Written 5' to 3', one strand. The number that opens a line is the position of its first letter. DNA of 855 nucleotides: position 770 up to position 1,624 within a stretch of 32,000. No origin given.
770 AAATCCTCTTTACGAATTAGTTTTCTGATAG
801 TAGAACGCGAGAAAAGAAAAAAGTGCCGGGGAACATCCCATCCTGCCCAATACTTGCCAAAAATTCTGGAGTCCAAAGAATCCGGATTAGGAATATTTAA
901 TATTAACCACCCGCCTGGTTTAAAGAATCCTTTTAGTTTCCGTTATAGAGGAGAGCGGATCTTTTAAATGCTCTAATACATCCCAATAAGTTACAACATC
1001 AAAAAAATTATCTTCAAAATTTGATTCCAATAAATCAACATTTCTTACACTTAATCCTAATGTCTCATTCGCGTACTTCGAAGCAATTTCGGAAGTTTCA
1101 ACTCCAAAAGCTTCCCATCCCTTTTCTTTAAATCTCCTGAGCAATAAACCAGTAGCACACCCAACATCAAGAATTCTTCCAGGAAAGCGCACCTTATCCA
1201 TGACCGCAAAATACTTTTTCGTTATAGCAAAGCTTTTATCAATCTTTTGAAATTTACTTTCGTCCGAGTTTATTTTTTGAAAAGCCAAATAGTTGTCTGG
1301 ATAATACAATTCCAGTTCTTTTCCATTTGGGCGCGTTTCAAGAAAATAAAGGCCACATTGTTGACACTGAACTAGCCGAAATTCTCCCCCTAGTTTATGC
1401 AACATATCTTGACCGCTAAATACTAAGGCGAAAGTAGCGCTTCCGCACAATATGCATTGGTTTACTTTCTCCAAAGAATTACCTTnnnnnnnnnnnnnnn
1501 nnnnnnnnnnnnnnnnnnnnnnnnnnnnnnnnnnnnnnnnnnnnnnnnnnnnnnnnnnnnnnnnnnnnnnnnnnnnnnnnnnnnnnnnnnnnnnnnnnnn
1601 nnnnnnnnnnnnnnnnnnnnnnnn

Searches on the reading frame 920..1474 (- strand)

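Call 37: search_protein_families(library=pfam, proteins=[window:920-1474:-], max_evalue=0.00001)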
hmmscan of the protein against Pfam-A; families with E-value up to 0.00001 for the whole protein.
window:920-1474:- (184 aa): 6 families
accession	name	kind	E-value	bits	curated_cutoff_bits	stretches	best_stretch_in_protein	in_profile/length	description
PF13489.12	Methyltransf_23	-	9.2e-14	51.9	27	1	98-182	23-106/164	Methyltransferase domain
PF08241.18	Methyltransf_11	-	1.7e-13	51.5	21.2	1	102-184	1-87/95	Methyltransferase domain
PF13649.12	Methyltransf_25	-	2.9e-11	44.3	27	1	101-184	1-93/97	Methyltransferase domain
PF08242.18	Methyltransf_12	-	9.3e-11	42.8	30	1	102-183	1-91/98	Methyltransferase domain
PF07021.18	MetW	-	7.6e-08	32.6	21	1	90-183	6-101/193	Methionine biosynthesis protein MetW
PF13847.12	Methyltransf_31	-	5e-06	26.7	27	1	100-184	6-101/145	Methyltransferase domain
